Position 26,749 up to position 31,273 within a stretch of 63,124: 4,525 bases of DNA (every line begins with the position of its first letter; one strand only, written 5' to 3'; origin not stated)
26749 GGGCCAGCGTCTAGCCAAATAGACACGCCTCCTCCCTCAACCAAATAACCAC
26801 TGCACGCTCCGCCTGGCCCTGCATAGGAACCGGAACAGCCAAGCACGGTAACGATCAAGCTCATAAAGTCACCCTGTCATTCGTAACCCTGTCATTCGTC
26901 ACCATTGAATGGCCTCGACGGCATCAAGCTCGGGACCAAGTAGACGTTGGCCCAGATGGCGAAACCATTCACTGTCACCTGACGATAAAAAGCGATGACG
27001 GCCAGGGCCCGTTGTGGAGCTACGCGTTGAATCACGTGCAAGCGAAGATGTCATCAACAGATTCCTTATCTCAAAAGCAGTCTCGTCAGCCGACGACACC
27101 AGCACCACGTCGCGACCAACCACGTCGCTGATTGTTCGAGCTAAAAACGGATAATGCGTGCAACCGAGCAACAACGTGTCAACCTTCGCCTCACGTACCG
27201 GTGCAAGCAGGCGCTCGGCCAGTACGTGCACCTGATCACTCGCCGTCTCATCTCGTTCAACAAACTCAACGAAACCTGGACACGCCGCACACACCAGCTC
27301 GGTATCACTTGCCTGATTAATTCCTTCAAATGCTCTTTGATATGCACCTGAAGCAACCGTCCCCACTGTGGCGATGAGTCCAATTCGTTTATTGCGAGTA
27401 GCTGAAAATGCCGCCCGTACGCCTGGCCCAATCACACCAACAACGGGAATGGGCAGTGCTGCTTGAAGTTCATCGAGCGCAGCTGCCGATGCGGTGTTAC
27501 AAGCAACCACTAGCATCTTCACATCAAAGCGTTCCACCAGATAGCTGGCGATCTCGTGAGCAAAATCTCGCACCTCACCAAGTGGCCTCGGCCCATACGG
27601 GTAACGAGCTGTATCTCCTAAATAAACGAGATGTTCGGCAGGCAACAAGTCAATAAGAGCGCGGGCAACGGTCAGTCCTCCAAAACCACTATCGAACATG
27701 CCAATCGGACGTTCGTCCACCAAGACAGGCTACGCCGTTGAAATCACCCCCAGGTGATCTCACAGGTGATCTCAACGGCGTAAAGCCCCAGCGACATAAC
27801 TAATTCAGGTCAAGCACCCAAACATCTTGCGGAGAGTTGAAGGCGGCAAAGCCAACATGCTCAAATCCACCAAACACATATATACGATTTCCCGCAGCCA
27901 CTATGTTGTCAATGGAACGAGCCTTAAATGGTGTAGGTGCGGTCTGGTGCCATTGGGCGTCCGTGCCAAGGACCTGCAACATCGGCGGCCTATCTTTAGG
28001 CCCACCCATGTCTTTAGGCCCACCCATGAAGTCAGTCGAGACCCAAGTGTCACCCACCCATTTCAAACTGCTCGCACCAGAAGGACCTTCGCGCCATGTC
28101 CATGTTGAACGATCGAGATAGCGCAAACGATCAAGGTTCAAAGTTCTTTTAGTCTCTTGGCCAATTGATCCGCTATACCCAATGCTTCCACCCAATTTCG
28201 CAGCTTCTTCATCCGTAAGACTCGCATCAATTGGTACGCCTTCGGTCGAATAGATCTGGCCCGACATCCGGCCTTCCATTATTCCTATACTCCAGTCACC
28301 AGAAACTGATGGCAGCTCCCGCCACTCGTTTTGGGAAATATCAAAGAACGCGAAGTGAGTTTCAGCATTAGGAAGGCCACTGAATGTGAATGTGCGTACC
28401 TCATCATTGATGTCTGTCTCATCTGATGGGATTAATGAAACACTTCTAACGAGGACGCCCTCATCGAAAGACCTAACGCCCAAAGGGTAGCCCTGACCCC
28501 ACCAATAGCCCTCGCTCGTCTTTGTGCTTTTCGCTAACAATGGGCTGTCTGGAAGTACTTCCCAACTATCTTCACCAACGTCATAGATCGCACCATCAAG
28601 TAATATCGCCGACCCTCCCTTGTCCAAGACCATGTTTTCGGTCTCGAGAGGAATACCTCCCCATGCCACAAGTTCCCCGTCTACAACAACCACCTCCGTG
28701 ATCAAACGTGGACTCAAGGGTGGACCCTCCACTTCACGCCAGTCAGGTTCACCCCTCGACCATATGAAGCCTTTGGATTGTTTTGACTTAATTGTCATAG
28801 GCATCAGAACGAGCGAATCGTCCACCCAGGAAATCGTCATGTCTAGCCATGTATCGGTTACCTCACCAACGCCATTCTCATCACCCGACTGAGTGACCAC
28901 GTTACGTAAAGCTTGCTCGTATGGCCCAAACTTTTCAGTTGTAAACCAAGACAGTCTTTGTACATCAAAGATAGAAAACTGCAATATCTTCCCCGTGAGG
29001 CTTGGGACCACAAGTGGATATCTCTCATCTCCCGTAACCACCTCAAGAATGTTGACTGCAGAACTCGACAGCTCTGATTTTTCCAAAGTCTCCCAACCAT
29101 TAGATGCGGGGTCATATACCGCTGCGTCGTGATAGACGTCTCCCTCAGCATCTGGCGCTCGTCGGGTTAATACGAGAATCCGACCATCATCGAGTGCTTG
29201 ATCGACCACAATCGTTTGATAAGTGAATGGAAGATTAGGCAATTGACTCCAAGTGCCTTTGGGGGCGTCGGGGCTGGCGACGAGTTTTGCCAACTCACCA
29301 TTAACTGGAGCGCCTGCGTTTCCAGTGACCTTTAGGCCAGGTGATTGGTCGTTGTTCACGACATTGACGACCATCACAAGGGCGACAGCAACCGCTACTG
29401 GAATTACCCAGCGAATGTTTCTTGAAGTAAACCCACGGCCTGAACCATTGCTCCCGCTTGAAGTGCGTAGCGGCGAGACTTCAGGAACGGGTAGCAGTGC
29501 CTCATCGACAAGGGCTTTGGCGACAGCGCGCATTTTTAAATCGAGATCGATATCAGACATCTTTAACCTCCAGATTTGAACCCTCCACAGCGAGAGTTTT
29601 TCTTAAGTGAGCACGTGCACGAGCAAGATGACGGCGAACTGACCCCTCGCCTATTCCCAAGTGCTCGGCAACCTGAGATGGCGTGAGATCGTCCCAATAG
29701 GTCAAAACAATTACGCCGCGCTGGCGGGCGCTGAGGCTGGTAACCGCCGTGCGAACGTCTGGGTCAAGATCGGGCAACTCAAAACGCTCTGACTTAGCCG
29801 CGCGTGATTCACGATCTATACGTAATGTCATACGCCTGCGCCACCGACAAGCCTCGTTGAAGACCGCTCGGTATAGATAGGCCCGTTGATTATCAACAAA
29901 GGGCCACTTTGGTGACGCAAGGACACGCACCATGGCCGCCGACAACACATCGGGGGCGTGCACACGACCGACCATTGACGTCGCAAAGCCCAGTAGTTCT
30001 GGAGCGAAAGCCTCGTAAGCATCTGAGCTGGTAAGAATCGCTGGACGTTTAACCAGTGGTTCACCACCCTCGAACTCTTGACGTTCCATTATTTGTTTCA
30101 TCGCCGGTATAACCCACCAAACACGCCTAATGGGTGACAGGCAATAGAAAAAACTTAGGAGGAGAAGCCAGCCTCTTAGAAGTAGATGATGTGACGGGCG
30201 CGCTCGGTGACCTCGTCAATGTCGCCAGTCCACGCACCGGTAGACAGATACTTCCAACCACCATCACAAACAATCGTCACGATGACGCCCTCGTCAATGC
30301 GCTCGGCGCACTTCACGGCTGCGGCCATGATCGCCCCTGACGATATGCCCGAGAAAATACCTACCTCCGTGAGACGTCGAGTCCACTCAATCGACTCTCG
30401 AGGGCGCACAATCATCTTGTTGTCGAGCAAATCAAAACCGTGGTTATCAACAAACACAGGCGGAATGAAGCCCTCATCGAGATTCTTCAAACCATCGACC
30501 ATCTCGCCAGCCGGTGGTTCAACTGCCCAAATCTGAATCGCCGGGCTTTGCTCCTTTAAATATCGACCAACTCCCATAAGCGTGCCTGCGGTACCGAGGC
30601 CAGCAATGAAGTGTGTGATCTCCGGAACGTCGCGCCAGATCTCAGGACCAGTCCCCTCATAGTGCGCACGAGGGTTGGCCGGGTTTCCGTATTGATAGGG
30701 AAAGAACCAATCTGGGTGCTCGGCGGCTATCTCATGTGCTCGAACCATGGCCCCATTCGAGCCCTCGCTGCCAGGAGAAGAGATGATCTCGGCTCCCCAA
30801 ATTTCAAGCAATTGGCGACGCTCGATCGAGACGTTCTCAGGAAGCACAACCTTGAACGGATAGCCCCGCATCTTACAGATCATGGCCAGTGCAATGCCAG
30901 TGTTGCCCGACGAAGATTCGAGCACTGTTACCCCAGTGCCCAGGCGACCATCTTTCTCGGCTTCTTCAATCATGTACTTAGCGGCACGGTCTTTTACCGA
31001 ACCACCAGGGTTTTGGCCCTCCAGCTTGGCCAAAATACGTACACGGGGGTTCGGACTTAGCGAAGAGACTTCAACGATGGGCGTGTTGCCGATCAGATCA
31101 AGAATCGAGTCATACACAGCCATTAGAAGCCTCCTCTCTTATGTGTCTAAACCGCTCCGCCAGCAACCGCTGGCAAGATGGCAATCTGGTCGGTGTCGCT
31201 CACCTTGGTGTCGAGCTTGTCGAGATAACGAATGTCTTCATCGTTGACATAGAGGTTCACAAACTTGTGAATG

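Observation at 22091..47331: Five copies of a ~100-nt long-stem palindromic element (MITE/REP-like or structured RNA) that I cannot assign to a known family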

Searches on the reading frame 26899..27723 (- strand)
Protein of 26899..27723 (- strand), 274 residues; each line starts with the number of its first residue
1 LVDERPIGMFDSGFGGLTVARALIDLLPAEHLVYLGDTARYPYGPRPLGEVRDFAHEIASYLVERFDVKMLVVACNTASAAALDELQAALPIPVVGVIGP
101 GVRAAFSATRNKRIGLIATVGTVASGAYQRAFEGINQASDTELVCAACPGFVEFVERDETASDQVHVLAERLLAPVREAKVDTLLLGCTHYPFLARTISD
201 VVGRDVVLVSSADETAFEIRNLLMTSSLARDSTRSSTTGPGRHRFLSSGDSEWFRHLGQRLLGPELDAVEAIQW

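Call 49: search_protein_families(library=pfam, proteins=[window:26899-27723:-], max_evalue=0.00001)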
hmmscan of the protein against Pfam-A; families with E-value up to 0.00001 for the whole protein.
window:26899-27723:- (274 aa): 1 family
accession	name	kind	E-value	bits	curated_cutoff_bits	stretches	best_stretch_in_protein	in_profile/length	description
PF01177.27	Asp_Glu_race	-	1e-21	78.1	31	1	21-209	18-201/211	Asp/Glu/Hydantoin racemase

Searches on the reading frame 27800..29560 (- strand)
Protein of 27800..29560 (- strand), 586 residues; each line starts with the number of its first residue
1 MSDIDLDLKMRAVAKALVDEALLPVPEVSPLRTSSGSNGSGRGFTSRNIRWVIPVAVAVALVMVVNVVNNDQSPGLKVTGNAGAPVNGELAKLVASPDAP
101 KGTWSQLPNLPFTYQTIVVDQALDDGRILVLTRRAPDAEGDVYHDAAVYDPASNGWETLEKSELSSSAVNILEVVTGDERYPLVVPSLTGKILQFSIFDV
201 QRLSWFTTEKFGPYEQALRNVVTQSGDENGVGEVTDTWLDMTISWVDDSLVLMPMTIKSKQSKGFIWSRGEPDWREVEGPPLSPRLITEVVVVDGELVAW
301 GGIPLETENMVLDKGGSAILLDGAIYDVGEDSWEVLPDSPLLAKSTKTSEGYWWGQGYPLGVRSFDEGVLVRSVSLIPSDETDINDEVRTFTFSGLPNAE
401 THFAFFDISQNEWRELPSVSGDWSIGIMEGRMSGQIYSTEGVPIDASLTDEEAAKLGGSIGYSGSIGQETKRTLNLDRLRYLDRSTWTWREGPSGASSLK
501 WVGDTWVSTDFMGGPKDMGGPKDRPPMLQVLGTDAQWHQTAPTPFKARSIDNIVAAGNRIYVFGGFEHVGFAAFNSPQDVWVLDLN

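Call 49: search_protein_families(library=pfam, proteins=[window:27800-29560:-], max_evalue=0.00001)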
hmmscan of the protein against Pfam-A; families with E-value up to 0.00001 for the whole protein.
window:27800-29560:- (586 aa): 6 families
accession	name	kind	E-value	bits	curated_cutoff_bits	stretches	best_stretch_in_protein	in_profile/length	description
PF07646.21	Kelch_2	-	5.7e-09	35.9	21.3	0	290-340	7-48/48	Kelch motif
PF13964.12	Kelch_6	-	1.8e-07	31.3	25.3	0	553-585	7-35/50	Kelch motif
PF24681.1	Kelch_KLHDC2_KLHL20_DRC7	-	1.9e-07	31.1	50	0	542-585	98-136/221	KLHDC2/KLHL20/DRC7 Kelch-repeats domain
PF24996.1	NANM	-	5.4e-07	29.2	45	0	528-572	34-78/350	N-acetylneuraminate epimerase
PF25210.1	Kelch_FKB95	-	3e-06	27.5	70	0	83-166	49-130/268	FKB95, Kelch-repeats domain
PF01344.31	Kelch_1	-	9e-06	25.5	20.1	0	554-568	8-22/46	Kelch motif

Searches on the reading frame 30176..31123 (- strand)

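Call 48: search_protein_families(library=pfam, proteins=[window:30176-31123:-], max_evalue=0.00001)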
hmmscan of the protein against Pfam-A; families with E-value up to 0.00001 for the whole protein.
window:30176-31123:- (315 aa): 1 family
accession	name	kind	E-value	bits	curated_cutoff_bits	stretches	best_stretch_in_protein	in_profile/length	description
PF00291.31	PALP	-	1.3e-69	235.3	35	1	8-287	2-295/295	Pyridoxal-phosphate dependent enzyme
